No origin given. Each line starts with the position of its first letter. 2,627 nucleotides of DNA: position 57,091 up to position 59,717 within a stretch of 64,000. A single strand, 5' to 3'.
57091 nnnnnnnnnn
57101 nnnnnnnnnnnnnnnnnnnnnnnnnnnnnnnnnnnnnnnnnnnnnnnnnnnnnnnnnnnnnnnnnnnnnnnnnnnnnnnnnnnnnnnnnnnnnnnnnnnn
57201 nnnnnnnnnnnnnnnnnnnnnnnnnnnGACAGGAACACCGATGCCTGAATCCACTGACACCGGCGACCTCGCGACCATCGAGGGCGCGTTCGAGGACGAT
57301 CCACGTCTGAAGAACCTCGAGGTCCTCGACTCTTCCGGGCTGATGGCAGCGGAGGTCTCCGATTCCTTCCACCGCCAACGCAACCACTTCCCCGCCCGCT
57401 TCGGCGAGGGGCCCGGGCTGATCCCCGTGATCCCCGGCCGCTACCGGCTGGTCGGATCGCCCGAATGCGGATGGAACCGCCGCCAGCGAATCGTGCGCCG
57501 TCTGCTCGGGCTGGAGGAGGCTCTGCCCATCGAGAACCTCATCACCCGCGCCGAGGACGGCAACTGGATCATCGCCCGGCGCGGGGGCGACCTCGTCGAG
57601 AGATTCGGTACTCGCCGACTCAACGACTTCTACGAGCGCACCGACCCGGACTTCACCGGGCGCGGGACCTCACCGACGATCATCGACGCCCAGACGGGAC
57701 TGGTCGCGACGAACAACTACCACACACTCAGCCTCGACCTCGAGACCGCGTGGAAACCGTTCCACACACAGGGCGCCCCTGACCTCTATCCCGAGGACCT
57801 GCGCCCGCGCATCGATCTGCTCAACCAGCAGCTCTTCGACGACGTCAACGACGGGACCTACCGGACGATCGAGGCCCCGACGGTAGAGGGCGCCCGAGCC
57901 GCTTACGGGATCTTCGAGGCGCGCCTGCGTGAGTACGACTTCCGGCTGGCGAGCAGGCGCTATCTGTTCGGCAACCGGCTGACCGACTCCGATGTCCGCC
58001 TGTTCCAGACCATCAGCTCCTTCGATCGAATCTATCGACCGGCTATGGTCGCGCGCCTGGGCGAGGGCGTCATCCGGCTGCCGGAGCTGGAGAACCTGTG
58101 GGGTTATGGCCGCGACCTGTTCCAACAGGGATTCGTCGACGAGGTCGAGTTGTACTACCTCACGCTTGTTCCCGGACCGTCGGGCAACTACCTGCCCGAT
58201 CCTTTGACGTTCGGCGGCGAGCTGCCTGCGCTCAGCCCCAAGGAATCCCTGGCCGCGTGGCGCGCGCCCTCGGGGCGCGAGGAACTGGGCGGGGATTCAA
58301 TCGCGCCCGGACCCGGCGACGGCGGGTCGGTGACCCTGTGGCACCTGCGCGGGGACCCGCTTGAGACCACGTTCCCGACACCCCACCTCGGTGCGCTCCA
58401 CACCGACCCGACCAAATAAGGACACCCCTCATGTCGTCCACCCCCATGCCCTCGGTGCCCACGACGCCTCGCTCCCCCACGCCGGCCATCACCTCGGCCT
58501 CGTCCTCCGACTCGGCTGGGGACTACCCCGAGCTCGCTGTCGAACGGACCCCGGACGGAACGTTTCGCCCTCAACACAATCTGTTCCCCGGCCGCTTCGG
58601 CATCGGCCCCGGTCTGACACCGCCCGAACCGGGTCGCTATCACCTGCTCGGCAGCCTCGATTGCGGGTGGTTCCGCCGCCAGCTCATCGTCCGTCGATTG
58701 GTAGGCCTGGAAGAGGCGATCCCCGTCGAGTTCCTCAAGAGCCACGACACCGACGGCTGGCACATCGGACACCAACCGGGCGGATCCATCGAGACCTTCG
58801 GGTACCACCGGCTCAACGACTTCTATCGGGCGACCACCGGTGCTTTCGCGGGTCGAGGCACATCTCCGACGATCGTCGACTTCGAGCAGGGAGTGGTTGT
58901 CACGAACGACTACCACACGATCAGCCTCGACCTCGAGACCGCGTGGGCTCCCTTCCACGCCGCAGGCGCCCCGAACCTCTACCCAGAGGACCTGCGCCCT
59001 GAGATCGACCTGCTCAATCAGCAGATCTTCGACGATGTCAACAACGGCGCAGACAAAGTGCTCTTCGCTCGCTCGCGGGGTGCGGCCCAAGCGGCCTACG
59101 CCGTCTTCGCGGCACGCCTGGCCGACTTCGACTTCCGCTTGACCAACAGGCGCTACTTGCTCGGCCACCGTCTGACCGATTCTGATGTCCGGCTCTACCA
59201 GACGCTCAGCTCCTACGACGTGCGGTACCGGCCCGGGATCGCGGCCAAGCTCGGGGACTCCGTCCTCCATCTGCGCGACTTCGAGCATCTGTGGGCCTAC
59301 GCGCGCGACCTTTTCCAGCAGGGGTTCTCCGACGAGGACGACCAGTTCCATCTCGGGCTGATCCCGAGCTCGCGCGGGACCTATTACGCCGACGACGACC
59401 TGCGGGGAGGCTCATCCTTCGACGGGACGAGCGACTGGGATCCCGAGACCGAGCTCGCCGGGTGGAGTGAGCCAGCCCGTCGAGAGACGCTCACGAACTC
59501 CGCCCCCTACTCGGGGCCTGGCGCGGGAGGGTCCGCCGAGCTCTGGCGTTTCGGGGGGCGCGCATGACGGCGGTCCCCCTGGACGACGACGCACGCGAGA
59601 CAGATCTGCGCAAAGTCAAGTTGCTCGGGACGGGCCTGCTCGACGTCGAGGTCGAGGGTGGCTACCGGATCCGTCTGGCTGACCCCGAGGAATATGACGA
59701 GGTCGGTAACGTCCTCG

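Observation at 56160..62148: Six-gene co-directional cluster: CBS/CysK-like PLP enzyme, three Xi-GST-derived proteins and a degenerate ClpP pair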

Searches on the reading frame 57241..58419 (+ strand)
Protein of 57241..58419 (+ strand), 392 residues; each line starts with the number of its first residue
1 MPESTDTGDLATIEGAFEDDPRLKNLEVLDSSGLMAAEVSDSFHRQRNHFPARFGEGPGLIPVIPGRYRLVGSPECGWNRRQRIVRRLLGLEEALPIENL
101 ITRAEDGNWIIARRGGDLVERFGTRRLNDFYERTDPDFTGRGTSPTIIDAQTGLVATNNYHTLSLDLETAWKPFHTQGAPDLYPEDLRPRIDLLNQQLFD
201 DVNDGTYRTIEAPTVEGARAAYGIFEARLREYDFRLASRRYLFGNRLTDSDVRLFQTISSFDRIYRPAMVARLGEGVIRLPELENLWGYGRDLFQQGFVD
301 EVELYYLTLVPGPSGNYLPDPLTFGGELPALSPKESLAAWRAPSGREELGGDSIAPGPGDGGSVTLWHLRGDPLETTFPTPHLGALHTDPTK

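Call 3: search_protein_families(library=pfam, proteins=[window:57241-58419:+], max_evalue=0.01)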
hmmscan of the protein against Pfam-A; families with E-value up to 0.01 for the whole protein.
window:57241-58419:+ (392 aa): 1 family
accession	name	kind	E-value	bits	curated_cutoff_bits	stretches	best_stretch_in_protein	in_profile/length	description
PF13410.11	GST_C_2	-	8.6e-05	23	24.9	1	218-289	11-66/69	Glutathione S-transferase, C-terminal domain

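Call 4: search_protein_families(library=ncbifam, proteins=[window:57241-58419:+], max_evalue=0.01)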
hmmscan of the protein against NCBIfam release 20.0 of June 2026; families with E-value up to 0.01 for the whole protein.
window:57241-58419:+ (392 aa): 0 families

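Call 20: search_solved_structures(query=window:57241-58419:+, show_alignments=2, max_evalue=0.01)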
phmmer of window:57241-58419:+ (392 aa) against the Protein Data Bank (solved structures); distinct sequences matched with E-value up to 0.01: 11.
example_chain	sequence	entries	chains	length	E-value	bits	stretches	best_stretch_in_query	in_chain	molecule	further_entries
4pts_A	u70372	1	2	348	4.4e-49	170.6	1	42-361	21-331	glutathione S-transferase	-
3m1g_A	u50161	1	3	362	2.6e-44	154.9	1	58-358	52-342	Putative glutathione S-transferase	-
6gc9_A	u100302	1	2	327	6.8e-31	110.7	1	36-266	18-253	Glutathione transferase Xi 1 from Trametes versicolor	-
6gzf_A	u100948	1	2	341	8.1e-31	110.5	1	61-308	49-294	Glutathione S-transferase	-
3ppu_A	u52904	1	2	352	2.4e-27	99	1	35-267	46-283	Glutathione-S-transferase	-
6gca_A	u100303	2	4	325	2.8e-27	98.8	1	33-265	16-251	Glutathione transferase Xi 3 from Trametes versicolor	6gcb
4fqu_A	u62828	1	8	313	4.8e-26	94.7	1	64-273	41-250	Putative glutathione transferase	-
6gcc_A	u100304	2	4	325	6.8e-26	94.3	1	33-265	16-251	Glutathione transferase Xi 3 mutant C56S | Glutathione transferase Xi 3 C56S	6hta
3r3e_A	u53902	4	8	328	2.7e-24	89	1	60-301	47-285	Uncharacterized protein yqjG | protein yqjG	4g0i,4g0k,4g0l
4uss_A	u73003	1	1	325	3e-20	75.7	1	43-296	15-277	GLUTATHIONYL HYDROQUINONE REDUCTASE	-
5lkb_A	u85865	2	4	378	7.1e-15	58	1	121-291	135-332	Glutathione S-transferase omega-like 2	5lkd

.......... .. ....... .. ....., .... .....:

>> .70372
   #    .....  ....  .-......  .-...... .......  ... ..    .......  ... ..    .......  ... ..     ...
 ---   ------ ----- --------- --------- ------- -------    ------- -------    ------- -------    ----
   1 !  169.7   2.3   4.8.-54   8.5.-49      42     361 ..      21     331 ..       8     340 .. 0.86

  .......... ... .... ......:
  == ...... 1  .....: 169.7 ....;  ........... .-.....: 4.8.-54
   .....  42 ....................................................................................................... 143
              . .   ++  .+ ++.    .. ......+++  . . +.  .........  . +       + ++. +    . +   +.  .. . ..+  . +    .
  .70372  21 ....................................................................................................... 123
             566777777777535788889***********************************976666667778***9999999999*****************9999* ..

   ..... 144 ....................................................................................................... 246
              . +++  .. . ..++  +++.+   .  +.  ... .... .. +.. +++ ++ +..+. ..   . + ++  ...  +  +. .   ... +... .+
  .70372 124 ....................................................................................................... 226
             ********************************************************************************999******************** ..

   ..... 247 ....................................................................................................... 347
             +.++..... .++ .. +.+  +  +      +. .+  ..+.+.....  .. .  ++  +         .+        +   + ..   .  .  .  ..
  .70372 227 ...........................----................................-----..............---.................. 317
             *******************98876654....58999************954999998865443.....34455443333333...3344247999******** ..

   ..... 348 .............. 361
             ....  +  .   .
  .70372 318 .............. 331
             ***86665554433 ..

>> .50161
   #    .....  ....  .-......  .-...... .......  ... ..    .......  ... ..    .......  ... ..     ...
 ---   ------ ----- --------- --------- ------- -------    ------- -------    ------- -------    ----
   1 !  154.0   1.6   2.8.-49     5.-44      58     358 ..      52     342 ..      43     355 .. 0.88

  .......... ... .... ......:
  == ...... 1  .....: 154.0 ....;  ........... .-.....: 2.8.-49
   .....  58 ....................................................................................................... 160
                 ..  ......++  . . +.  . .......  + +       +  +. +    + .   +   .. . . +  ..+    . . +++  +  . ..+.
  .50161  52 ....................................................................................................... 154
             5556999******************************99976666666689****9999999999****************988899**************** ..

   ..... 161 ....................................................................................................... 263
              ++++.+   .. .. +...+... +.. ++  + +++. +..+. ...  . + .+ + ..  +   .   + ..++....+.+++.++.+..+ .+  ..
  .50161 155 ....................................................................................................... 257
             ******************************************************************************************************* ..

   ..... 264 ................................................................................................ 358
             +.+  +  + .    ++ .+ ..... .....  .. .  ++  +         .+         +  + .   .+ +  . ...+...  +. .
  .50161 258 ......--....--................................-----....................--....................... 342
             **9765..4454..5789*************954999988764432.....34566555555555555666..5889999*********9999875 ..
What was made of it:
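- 57241..58419 (+): g2: CGW-type Xi-class GST paralog (GSTx, 392 aa). It keeps the catalytic Cys and the Tyr triad. PDB 4PTS 4e-49 and 3M1G 3e-44 over both domains (call 20).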

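Call 43: find_related_loci(query=A2, collection=genome_contigs, flank=10000)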
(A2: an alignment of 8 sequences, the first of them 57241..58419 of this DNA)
Query A2 (392 aa) in genome_contigs; peptide patterns used: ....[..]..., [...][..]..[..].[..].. (x = any residue, [..] = any of these).
599 stretches matched a pattern (row limit reached: there are more); 565 encode a relative of the query (tblastn E <= 1e-3); the best 80 are kept; 79 distinct loci.
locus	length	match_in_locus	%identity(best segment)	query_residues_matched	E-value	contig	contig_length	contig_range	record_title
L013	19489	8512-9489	63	43-369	3e-125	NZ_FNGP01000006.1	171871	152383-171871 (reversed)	Tessaracoccus oleiagri strain CGMCC 1.9159, whole genome shotgun sequence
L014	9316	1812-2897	58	10-369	4e-119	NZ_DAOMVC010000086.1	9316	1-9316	MAG: Propioniciclava sp. isolate AMR_MDS_5714 NODE_1869_length_9316_cov_11.191124, whole genome shotgun sequence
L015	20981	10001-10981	60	42-369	3e-118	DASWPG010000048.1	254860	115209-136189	MAG TPA_asm: Cellulomonas sp. isolate SMAG_U3461 k141_2814072, whole genome shotgun sequence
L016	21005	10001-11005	57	42-371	2e-116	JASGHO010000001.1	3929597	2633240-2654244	MAG: Ancrocorticia sp. isolate 5N183 JMF-2111-06-0005.ont.bin.183_0, whole genome shotgun sequence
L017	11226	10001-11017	57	43-382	1e-112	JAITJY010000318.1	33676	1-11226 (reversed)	MAG: Bifidobacteriaceae bacterium isolate Pcl387_bin30 k119_2755549, whole genome shotgun sequence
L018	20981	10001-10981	57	43-369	3e-111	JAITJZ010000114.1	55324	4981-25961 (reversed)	MAG: Bifidobacteriaceae bacterium isolate Pcl387_bin33 k119_694519, whole genome shotgun sequence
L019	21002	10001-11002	55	42-369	5e-110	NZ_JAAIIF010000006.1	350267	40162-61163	Bifidobacterium erythrocebi strain DSM 109960 Contig_6, whole genome shotgun sequence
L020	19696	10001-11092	52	3-369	9e-109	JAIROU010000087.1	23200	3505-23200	MAG: Bifidobacteriaceae bacterium isolate Cd354_bin95 k119_1364645, whole genome shotgun sequence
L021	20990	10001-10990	54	42-367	2e-107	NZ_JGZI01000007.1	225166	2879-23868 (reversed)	Bifidobacterium psychraerophilum strain LMG 21775 Contig07, whole genome shotgun sequence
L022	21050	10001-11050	53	1-349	2e-105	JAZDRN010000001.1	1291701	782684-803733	Actinomycetaceae bacterium L2_0104 L2_0104_1_length_1291701_cov_10.729799, whole genome shotgun sequence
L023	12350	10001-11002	53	42-369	7e-104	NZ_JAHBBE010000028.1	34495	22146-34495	Bifidobacterium pongonis strain 64T4 Contig_28, whole genome shotgun sequence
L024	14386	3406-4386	62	42-369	5e-122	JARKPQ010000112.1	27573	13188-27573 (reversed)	MAG: Propionicimonas sp. isolate D180_maxbin.014 k141_72432, whole genome shotgun sequence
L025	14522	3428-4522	52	8-369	7e-101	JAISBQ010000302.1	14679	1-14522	MAG: Bifidobacteriaceae bacterium isolate Gx481_bin29 k119_2583724, whole genome shotgun sequence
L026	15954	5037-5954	54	43-349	2e-99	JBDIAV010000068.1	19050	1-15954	MAG: Actinomycetaceae bacterium isolate AS-MICRO-3CA.193 NODE_12966_length_19050_cov_31.410798, whole genome shotgun seq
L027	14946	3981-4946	51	42-367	8e-99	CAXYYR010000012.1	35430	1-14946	MAG: uncultured Propionibacterium sp. isolate ERR13598989_concoct_49 genome assembly, contig: ERZ24875797.89, whole geno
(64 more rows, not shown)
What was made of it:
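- The module occurs in Bifidobacteriaceae, Actinomycetaceae and Propionibacteriaceae (call 43).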

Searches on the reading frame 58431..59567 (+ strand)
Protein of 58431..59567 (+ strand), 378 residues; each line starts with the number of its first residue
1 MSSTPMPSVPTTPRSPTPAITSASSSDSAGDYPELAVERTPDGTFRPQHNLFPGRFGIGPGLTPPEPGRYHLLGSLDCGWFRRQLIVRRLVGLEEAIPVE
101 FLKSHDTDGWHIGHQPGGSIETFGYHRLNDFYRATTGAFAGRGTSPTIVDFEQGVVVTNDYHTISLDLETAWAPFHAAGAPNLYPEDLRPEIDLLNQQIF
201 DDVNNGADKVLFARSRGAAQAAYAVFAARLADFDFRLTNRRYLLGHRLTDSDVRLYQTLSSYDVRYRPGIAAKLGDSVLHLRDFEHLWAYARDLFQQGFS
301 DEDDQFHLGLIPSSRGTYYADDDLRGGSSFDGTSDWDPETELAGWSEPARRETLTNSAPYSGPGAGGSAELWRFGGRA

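Call 3: search_protein_families(library=pfam, proteins=[window:58431-59567:+], max_evalue=0.01)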
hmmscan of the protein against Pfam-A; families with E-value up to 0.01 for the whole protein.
window:58431-59567:+ (378 aa): 1 family
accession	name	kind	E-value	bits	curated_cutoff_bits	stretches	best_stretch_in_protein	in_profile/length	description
PF13410.11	GST_C_2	-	0.00049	20.6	24.9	1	212-291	4-67/69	Glutathione S-transferase, C-terminal domain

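Call 4: search_protein_families(library=ncbifam, proteins=[window:58431-59567:+], max_evalue=0.01)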
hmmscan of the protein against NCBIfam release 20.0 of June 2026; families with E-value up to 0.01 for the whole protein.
window:58431-59567:+ (378 aa): 0 families
